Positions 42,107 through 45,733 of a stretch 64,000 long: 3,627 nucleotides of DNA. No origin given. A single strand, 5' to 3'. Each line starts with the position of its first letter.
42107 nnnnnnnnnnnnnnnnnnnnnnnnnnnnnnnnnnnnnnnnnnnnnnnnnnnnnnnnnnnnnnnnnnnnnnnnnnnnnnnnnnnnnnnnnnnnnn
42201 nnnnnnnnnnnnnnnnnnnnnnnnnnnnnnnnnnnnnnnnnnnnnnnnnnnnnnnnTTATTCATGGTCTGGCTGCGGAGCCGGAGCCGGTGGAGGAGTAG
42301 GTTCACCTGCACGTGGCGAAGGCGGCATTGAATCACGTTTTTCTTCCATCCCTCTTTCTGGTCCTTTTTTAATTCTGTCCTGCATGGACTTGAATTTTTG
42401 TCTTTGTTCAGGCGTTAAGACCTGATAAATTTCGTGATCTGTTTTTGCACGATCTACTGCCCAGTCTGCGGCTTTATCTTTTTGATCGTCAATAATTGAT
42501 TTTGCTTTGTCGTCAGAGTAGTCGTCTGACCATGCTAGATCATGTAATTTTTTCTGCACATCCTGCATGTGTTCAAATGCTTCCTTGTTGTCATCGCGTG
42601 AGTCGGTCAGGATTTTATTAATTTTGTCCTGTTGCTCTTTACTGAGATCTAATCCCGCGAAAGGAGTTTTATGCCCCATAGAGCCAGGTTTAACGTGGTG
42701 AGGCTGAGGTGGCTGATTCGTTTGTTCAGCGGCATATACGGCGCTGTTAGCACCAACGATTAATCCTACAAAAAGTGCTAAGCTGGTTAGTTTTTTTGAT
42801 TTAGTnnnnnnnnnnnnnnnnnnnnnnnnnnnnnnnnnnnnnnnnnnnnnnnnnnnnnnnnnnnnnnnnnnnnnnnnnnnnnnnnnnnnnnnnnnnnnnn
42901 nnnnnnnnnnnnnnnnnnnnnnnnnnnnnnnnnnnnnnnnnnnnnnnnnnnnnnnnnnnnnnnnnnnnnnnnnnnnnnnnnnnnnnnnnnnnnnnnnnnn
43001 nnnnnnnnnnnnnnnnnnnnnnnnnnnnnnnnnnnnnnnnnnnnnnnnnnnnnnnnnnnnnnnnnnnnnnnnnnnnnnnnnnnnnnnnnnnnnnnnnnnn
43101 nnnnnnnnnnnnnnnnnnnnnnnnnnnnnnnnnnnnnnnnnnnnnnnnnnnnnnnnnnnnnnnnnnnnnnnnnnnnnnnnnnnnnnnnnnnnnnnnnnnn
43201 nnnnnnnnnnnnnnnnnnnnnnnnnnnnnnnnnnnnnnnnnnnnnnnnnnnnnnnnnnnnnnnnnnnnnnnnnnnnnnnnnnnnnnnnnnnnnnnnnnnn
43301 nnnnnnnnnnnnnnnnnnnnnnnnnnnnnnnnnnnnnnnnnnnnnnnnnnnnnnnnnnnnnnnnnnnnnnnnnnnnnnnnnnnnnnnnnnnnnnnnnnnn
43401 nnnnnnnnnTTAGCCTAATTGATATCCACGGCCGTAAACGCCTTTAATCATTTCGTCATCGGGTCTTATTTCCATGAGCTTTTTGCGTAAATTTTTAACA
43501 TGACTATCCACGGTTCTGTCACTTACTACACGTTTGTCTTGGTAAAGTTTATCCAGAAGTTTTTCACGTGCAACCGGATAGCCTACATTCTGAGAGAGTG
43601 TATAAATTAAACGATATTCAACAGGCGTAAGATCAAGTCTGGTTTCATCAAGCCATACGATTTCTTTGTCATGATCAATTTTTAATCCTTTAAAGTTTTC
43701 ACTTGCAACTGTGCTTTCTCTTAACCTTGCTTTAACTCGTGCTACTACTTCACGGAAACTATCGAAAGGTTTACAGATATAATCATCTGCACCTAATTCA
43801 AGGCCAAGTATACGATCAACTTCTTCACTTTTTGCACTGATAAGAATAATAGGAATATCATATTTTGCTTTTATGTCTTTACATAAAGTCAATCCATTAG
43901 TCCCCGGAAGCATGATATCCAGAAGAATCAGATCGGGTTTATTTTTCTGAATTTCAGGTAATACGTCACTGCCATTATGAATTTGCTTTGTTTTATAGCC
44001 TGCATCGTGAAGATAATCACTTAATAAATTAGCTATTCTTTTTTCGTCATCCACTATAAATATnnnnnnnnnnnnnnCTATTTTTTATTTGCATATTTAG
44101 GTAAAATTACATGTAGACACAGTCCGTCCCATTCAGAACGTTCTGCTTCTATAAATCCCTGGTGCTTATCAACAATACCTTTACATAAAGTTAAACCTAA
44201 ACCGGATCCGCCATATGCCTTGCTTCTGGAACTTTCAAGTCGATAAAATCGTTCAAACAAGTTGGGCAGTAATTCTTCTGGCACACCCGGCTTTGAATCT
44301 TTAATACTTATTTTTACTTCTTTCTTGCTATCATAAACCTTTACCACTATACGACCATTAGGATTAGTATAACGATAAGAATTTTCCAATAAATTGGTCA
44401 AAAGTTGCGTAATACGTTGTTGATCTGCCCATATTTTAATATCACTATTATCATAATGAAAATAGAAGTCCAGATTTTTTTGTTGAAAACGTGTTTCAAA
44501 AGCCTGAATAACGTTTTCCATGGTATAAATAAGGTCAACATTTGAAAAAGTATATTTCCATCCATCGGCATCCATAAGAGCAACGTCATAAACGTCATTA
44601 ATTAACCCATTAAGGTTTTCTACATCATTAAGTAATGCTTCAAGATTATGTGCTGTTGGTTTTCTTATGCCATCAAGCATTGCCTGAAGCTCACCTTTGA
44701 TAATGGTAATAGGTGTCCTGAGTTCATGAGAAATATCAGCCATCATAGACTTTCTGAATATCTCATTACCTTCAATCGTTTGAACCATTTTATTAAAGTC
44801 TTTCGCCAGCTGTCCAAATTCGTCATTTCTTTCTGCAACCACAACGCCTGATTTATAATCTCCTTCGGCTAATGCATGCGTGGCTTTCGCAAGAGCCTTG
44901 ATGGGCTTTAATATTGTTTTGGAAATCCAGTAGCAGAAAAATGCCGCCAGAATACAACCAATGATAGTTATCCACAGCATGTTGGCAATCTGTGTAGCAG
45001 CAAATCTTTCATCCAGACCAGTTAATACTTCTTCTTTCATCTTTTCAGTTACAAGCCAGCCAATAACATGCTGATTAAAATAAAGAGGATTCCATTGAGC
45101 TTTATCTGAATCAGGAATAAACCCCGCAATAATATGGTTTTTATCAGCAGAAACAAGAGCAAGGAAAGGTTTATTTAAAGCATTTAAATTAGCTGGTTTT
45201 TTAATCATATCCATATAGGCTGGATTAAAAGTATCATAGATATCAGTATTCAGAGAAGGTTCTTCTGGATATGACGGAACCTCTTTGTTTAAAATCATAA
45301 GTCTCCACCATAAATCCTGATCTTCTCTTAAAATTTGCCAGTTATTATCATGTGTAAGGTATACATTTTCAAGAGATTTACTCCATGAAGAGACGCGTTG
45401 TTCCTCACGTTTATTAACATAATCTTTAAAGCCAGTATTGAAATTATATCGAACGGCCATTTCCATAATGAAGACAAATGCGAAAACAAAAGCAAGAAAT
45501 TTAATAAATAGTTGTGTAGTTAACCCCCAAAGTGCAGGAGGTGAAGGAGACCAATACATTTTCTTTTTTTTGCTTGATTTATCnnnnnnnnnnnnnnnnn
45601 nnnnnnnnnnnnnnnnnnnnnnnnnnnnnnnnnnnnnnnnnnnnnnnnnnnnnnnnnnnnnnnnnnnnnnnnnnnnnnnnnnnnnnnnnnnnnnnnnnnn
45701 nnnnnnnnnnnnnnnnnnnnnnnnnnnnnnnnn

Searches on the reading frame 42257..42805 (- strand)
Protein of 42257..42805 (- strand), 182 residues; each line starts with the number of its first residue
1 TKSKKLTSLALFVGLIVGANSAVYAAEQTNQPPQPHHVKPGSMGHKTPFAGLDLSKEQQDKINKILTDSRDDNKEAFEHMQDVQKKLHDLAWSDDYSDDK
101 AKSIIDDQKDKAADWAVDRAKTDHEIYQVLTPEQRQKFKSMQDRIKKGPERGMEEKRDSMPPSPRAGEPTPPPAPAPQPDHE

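Call 80: search_protein_families(library=pfam, proteins=[window:42257-42805:-], max_evalue=0.0001)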
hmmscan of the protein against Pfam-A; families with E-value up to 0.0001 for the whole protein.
window:42257-42805:- (182 aa): 2 families
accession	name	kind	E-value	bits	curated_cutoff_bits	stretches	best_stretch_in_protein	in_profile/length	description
PF13801.11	Metal_resist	-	4.1e-11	43.5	29.2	1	8-137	2-125/125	Heavy-metal resistance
PF07813.17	LTXXQ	-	1.9e-10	41.8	24.3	1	47-140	8-98/100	LTXXQ motif family protein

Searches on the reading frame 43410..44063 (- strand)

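Call 80: search_protein_families(library=pfam, proteins=[window:43410-44063:-], max_evalue=0.0001)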
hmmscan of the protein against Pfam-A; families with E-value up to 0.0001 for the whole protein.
window:43410-44063:- (217 aa): 2 families
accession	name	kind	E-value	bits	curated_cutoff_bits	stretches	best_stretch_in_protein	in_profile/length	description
PF00072.30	Response_reg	-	5.7e-28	97.7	30.2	1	1-107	1-107/111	Response regulator receiver domain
PF00486.34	Trans_reg_C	-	2e-19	69.9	26.2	1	141-216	2-77/77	Transcriptional regulatory protein, C terminal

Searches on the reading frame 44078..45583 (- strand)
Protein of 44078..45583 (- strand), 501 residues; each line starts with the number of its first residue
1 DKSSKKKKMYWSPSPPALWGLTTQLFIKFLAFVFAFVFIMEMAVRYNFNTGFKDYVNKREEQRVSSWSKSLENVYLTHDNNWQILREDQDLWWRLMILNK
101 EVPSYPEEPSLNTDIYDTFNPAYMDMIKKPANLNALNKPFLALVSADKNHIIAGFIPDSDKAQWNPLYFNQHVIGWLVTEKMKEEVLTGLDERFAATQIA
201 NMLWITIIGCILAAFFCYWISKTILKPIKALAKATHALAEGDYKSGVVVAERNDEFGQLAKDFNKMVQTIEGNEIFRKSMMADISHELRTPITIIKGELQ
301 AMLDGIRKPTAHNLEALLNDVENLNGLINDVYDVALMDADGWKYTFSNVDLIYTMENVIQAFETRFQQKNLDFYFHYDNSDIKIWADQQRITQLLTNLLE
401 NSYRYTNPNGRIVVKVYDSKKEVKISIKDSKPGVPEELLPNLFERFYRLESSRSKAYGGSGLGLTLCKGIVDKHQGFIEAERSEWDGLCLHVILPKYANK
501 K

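Call 27: search_protein_families(library=ncbifam, proteins=[window:44078-45583:-], max_evalue=1e-10)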
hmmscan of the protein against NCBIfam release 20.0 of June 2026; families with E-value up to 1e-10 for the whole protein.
window:44078-45583:- (501 aa): 66 families (the best 25 are shown)
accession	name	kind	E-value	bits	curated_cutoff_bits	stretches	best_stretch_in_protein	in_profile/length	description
NF012163.2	BaeS_SmeS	equivalog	6.1e-108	361.7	500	1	20-495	4-457/457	sensor histidine kinase efflux regulator BaeS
NF007837.0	PRK10549.1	equivalog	8.6e-108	361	603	1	20-498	7-460/466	envelope stress sensor histidine kinase BaeS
NF033092.0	HK_WalK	equivalog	2.6e-62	211.3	725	2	275-495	370-593/594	cell wall metabolism sensor histidine kinase WalK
NF012226.0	AdeS_HK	equivalog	2e-61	208.1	500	1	191-494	51-351/353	two-component sensor histidine kinase AdeS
NF046044.1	PnpS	equivalog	1.4e-51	175.7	400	1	273-495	166-390/390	two-component system histidine kinase PnpS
TIGR01386.1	cztS_silS_copS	subfamily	2.9e-47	161.7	292.55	1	191-482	155-445/457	heavy metal sensor histidine kinase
NF007007.0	PRK09470.1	equivalog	5.4e-47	160.7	486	1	203-498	171-461/463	envelope stress sensor histidine kinase CpxA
NF045900.1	HisKinCpxALeg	equivalog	2.4e-45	155.1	800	1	207-495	159-450/451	two-component system sensor histidine kinase CpxA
TIGR02966.1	phoR_proteo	equivalog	3.9e-45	154.3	334.2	1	267-484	104-323/333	phosphate regulon sensor histidine kinase PhoR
NF047874.1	MASE3_PAS_HK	subfamily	3e-43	148.6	560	1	259-497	380-626/655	MASE3 domain-containing sensor histidine kinase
NF040691.1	MtrAB_MtrB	equivalog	5.8e-42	144.3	450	1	203-500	190-496/507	MtrAB system histidine kinase MtrB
NF041210.1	his_kin_PieS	equivalog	1.6e-41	142.8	850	1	199-499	166-473/474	two component system sensor histidine kinase PieS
NF007004.0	PRK09467.1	equivalog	4e-40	137.9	415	1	174-496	130-436/440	two-component system sensor histidine kinase EnvZ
NF008312.0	PRK11100.1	equivalog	2.4e-39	135.5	356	1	166-496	153-474/477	two-component system sensor histidine kinase CreC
NF008468.0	PRK11360.1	equivalog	1.8e-38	132.3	646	1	280-498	399-610/616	two-component system sensor histidine kinase AtoS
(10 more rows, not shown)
